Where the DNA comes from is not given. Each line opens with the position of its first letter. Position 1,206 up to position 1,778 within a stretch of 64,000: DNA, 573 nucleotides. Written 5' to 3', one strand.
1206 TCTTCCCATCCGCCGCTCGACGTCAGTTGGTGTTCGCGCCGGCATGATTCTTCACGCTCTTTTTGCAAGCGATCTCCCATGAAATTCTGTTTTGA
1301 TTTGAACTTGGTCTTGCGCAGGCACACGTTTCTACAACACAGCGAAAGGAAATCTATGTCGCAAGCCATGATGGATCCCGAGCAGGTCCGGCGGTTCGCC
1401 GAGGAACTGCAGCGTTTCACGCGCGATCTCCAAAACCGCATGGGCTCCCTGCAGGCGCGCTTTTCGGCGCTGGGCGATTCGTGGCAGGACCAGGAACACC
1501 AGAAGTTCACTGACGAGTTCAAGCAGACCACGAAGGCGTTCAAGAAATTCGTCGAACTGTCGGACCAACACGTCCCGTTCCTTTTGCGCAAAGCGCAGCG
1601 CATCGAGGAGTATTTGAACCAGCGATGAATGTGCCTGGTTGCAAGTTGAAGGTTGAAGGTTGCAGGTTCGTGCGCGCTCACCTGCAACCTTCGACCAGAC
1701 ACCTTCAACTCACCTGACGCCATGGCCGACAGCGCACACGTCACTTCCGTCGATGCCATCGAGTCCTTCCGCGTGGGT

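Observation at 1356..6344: Minimal type-VII-secretion-like module (three small WXG100-like helical proteins plus a triple-FtsK-domain ATPase) in a PVC-type diderm genome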

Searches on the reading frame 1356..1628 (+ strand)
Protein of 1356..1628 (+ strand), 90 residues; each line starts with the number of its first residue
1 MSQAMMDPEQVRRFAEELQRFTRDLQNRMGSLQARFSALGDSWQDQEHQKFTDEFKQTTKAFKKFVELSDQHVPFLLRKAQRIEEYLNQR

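Call 4: search_protein_families(library=pfam, max_evalue=1, proteins=[window:1356-1628:+])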
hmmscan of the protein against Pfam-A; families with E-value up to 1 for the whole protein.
window:1356-1628:+ (90 aa): 8 families
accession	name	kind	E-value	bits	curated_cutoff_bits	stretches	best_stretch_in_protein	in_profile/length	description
PF06013.18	WXG100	-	3.1e-11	43.8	27.3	1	5-84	3-82/86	Proteins of 100 residues with WXG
PF25547.1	WXG100_2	-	0.0019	18.7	27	1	7-70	27-89/150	WXG100 like domain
PF10456.14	BAR_3_WASP_bdg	-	0.011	15.5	24.9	1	4-65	31-88/236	WASP-binding domain of Sorting nexin protein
PF20547.3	DUF6761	-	0.03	14.8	27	0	4-28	46-70/82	Family of unknown function (DUF6761)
PF21852.1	DUF6911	-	0.074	13.2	24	1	19-68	77-121/128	Family of unknown function (DUF6911)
PF20117.4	DUF6507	-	0.1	13.6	25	1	1-81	1-78/120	Family of unknown function (DUF6507)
PF10095.14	DUF2333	-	0.13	11.6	22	1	15-61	177-223/330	Uncharacterized protein conserved in bacteria (DUF2333)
PF21848.1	DUF6907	-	0.22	12.5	26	1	4-29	86-111/116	Domain of unknown function (DUF6907)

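Call 5: search_protein_families(library=ncbifam, max_evalue=1, proteins=[window:1356-1628:+])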
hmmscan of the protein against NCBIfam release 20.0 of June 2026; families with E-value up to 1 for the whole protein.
window:1356-1628:+ (90 aa): 6 families
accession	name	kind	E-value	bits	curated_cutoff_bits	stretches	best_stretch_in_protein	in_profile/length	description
TIGR03930.1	WXG100_ESAT6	subfamily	3e-08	33.7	44.85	1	4-84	2-82/90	WXG100 family type VII secretion target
NF035934.1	ESAT6_2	subfamily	3.3e-05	24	100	1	9-80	8-79/96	pore-forming ESAT-6 family protein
TIGR03560.1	F420_Rv1855c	subfamily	0.019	14.8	231.4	1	39-67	102-130/227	TIGR03560 family F420-dependent LLM class oxidoreductase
NF037944.1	holin_2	subfamily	0.078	13.2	50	1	10-39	27-56/64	bacteriophage holin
NF008745.0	PRK11778.1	equivalog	0.083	12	259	1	43-68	235-260/345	protease SohB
NF008047.0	PRK10780.1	equivalog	0.092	12.8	237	1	12-63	53-107/165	molecular chaperone Skp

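Call 6: search_protein_families(library=padloc, max_evalue=0.1, proteins=[window:1356-1628:+])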
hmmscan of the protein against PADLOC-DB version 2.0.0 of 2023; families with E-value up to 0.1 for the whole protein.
window:1356-1628:+ (90 aa): 0 families

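Call 29: search_solved_structures(query=A1, max_evalue=1)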
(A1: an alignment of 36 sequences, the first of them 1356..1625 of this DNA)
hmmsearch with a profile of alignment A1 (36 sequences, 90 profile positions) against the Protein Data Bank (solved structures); distinct sequences matched with E-value up to 1: 29.
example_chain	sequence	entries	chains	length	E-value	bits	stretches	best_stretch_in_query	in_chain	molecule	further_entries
3fx7_A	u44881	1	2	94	2.8e-10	43.6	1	1-88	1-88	Putative uncharacterized protein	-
2gts_A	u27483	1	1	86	9.9e-10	41.9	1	1-84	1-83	hypothetical protein HP0062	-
4j42_A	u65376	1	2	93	1.4e-06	31.8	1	1-80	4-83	secreted protein EsxB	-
4j41_A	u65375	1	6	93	3.7e-06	30.5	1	1-81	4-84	secreted protein EsxB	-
4j7j_A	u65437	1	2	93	4.4e-06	30.2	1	1-80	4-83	secreted protein EsxB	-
4j10_A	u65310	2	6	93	5.4e-06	29.9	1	1-80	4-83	SECRETED PROTEIN ESXB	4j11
4iyh_A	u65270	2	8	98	6.2e-06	29.7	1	1-80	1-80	Secreted protein EsxB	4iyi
4j7k_A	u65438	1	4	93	3.1e-05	27.5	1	1-80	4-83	secreted protein EsxB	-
2vs0_A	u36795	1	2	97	0.0039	20.8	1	1-85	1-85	VIRULENCE FACTOR ESXA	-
2vrz_A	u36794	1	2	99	0.0041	20.7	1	1-85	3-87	VIRULENCE FACTOR ESXA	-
3o9o_A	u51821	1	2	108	0.0091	19.6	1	1-85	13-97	Uncharacterized protein gbs1074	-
3gvm_A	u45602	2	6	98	0.013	19.1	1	1-85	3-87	Putative uncharacterized protein SAG1039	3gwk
5l3x_B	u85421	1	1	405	0.033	17.8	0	19-67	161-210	Negative elongation factor C/D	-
1inl_A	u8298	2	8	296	0.071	16.7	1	6-27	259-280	Spermidine synthase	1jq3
8rbx_w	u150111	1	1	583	0.074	16.7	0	19-67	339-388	Negative elongation factor C/D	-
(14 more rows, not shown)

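Call 39: find_homologous_proteins(query=A1, max_evalue=0.001)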
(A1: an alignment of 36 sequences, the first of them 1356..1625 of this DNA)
Query A1 (36 sequences) (90 aa, profile of the alignment): 5808 proteins with E <= 0.001 among 6125 candidates; the best 120 are listed.
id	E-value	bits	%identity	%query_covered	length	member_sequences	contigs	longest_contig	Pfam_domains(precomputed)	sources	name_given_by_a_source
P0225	2.8e-49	183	78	100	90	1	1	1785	PF06013.19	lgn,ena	-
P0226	3.0e-49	183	80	100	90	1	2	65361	PF06013.19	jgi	jgi:uncharacterized protein YukE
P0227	3.1e-49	183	76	100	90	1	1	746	PF06013.19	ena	-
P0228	3.2e-49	183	76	100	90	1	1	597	PF06013.19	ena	-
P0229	3.4e-49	183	79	100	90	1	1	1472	PF06013.19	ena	-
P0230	3.6e-49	183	80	100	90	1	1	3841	PF06013.19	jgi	jgi:uncharacterized protein YukE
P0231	3.6e-49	183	76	100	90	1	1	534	PF06013.19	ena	-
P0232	3.8e-49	183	78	100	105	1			PF06013.19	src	-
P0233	4.2e-49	183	78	100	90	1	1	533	PF06013.19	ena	-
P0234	4.6e-49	183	79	100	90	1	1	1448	PF06013.19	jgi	-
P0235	4.6e-49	182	78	100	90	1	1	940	PF06013.19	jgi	jgi:WXG100 family type VII secretion target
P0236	5.6e-49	182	76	100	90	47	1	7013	PF06013.19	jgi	jgi:uncharacterized protein YukE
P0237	5.9e-49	182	78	100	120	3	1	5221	PF06013.19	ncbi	-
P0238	6.2e-49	182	79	100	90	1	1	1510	PF06013.19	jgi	jgi:uncharacterized protein YukE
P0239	6.3e-49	182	80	100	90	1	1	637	PF06013.19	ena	-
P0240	6.5e-49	182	77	100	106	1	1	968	PF06013.19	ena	-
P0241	6.5e-49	182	76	100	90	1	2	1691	PF06013.19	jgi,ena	-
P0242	6.7e-49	182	75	99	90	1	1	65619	PF06013.19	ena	-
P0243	6.7e-49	182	76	100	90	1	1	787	PF06013.19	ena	-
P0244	7.0e-49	182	81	100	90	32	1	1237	PF06013.19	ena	-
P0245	7.0e-49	182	78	100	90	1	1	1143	PF06013.19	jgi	jgi:uncharacterized protein YukE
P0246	7.1e-49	182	78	100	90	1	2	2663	PF06013.19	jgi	jgi:uncharacterized protein YukE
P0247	7.5e-49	182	77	100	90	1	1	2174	PF06013.19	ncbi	-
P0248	7.6e-49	182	76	100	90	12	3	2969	PF06013.19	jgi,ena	jgi:uncharacterized protein YukE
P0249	7.9e-49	182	77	100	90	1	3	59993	PF06013.19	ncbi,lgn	-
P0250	8.0e-49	182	77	100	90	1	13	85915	PF06013.19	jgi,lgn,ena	jgi:uncharacterized protein YukE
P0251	8.0e-49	182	77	100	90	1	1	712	PF06013.19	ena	-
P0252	8.5e-49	182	79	100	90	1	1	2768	PF06013.19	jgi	jgi:uncharacterized protein YukE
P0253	8.6e-49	182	78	100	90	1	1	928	PF06013.19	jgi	jgi:uncharacterized protein YukE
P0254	8.9e-49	182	78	100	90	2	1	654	PF06013.19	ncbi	-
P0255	9.1e-49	182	75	99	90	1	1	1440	PF06013.19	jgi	jgi:WXG100 family type VII secretion target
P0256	9.2e-49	182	79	100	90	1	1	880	PF06013.19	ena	-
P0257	9.7e-49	181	80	100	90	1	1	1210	PF06013.19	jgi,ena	-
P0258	9.9e-49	181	77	100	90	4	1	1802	PF06013.19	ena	-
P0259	9.9e-49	181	76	100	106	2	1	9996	PF06013.19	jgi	-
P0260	1.0e-48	181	76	100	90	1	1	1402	PF06013.19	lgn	-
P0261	1.1e-48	181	80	100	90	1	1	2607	PF06013.19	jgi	jgi:uncharacterized protein YukE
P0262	1.1e-48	181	79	100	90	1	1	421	PF06013.19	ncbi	-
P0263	1.1e-48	181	77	100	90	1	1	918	PF06013.19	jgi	jgi:WXG100 family type VII secretion target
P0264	1.1e-48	181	78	100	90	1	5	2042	PF06013.19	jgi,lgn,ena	-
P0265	1.2e-48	181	79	100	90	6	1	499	PF06013.19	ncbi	-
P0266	1.2e-48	181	75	99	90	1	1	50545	PF06013.19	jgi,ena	-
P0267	1.2e-48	181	79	100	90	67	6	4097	PF06013.19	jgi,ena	jgi:uncharacterized protein YukE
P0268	1.3e-48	181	76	100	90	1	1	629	PF06013.19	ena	-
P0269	1.3e-48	181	74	100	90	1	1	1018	PF06013.19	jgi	jgi:uncharacterized protein YukE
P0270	1.5e-48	181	78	100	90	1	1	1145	PF06013.19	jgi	jgi:WXG100 family type VII secretion target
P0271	1.5e-48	181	79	100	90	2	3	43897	PF06013.19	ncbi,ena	ncbi:MAG: WXG100 family type VII secretion target [Verrucomicrobiota bacterium]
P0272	1.5e-48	181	74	99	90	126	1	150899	PF06013.19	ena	-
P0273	1.6e-48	181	77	100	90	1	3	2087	PF06013.19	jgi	jgi:uncharacterized protein YukE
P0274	1.6e-48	181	78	100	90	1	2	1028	PF06013.19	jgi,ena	-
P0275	1.7e-48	181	75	99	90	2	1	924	PF06013.19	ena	-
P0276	1.7e-48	181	79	100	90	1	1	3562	PF06013.19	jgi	jgi:uncharacterized protein YukE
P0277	1.8e-48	181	78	100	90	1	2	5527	PF06013.19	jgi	jgi:uncharacterized protein YukE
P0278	1.8e-48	181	76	99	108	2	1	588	PF06013.19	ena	-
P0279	1.8e-48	181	80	100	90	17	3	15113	PF06013.19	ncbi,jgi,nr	ncbi:MAG: WXG-repeat protein [Verrucomicrobiales bacterium]|jgi:uncharacterized protein YukE|nr:WXG-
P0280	1.9e-48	181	76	100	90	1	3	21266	PF06013.19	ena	-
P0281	1.9e-48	181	76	100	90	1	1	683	PF06013.19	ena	-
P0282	1.9e-48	181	78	100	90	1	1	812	PF06013.19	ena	-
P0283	1.9e-48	181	74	99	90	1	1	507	PF06013.19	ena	-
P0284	1.9e-48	181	78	100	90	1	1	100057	PF06013.19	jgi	jgi:uncharacterized protein YukE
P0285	2.0e-48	180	79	100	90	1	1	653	PF06013.19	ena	-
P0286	2.0e-48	180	76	100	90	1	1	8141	PF06013.19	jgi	jgi:uncharacterized protein YukE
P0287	2.0e-48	180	79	99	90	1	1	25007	PF06013.19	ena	-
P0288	2.2e-48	180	76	100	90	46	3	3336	PF06013.19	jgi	-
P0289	2.2e-48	180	77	100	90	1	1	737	PF06013.19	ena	-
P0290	2.2e-48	180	77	100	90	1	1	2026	PF06013.19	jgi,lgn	jgi:uncharacterized protein YukE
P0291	2.2e-48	180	77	100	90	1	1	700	PF06013.19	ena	-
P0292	2.2e-48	180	77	100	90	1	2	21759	PF06013.19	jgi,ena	jgi:WXG100 family type VII secretion target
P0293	2.3e-48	180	77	100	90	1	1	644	PF06013.19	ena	-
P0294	2.3e-48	180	76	100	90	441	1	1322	PF06013.19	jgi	jgi:uncharacterized protein YukE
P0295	2.3e-48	180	72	100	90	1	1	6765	PF06013.19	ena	-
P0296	2.3e-48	180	80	99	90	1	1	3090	PF06013.19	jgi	jgi:uncharacterized protein YukE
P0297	2.3e-48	180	77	100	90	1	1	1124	PF06013.19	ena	-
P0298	2.3e-48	180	76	100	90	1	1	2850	PF06013.19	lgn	-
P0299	2.4e-48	180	77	100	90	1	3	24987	PF06013.19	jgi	jgi:uncharacterized protein YukE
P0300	2.4e-48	180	74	100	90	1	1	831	PF06013.19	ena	-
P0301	2.4e-48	180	77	100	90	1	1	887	PF06013.19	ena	-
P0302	2.4e-48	180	80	100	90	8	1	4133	PF06013.19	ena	-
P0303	2.5e-48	180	73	100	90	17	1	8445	PF06013.19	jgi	jgi:WXG100 family type VII secretion target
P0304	2.5e-48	180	77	100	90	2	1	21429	PF06013.19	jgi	jgi:uncharacterized protein YukE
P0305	2.6e-48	180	75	99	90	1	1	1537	PF06013.19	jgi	-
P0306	2.6e-48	180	78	100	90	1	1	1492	PF06013.19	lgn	-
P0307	2.7e-48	180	76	100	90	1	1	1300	PF06013.19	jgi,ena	-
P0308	2.7e-48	180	74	100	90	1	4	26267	PF06013.19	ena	-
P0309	2.7e-48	180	74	100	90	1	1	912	PF06013.19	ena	-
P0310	2.7e-48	180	74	100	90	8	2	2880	PF06013.19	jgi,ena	-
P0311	2.7e-48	180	74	100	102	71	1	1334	PF06013.19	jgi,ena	-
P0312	2.7e-48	180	76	100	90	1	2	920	PF06013.19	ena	-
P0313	2.7e-48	180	72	100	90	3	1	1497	PF06013.19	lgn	-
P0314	2.7e-48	180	78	100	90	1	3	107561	PF06013.19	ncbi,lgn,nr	ncbi:MAG: WXG100 family type VII secretion target [Verrucomicrobia bacterium]|nr:WXG100 family type 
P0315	2.7e-48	180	76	99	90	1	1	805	PF06013.19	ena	-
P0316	2.7e-48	180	72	100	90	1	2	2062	PF06013.19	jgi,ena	-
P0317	2.8e-48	180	73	100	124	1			PF06013.19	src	-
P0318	2.9e-48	180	76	99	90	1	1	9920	PF06013.19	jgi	jgi:WXG100 family type VII secretion target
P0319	3.0e-48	180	77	100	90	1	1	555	PF06013.19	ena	-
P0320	3.0e-48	180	77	100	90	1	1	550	PF06013.19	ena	-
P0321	3.1e-48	180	76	100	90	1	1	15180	PF06013.19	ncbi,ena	-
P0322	3.1e-48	180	78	100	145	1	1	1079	PF06013.19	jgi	jgi:uncharacterized protein YukE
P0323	3.2e-48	180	79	100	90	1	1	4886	PF06013.19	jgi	jgi:uncharacterized protein YukE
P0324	3.2e-48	180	73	100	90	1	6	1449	PF06013.19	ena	-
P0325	3.3e-48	180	77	100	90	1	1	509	PF06013.19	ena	-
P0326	3.4e-48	180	73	100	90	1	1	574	PF06013.19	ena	-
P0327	3.4e-48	180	73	100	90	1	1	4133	PF06013.19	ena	-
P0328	3.5e-48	180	78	100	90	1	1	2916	PF06013.19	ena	-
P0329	3.5e-48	180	76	100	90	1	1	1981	PF06013.19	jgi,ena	-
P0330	3.5e-48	180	80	100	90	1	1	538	PF06013.19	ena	-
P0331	3.6e-48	180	76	100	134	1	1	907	PF06013.19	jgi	jgi:uncharacterized protein YukE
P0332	3.6e-48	180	74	100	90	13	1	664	PF06013.19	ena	-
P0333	3.7e-48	180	74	100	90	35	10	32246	PF06013.19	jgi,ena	jgi:uncharacterized protein YukE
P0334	3.7e-48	180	71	100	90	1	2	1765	PF06013.19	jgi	-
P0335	3.7e-48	180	76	99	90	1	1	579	PF06013.19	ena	-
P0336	3.7e-48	180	80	100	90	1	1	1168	PF06013.19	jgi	jgi:WXG100 family type VII secretion target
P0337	3.7e-48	180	72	100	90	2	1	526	PF06013.19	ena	-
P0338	3.7e-48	180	78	100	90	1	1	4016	PF06013.19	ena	-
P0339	3.7e-48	180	73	100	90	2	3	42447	PF06013.19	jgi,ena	jgi:uncharacterized protein YukE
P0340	3.8e-48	180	77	100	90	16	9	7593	PF06013.19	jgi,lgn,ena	jgi:uncharacterized protein YukE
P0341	3.8e-48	180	81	100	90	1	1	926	PF06013.19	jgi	jgi:uncharacterized protein YukE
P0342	3.8e-48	180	79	100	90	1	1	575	PF06013.19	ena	-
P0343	3.8e-48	180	76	100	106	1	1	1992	PF06013.19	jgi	-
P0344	3.9e-48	180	79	100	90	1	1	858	PF06013.19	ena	-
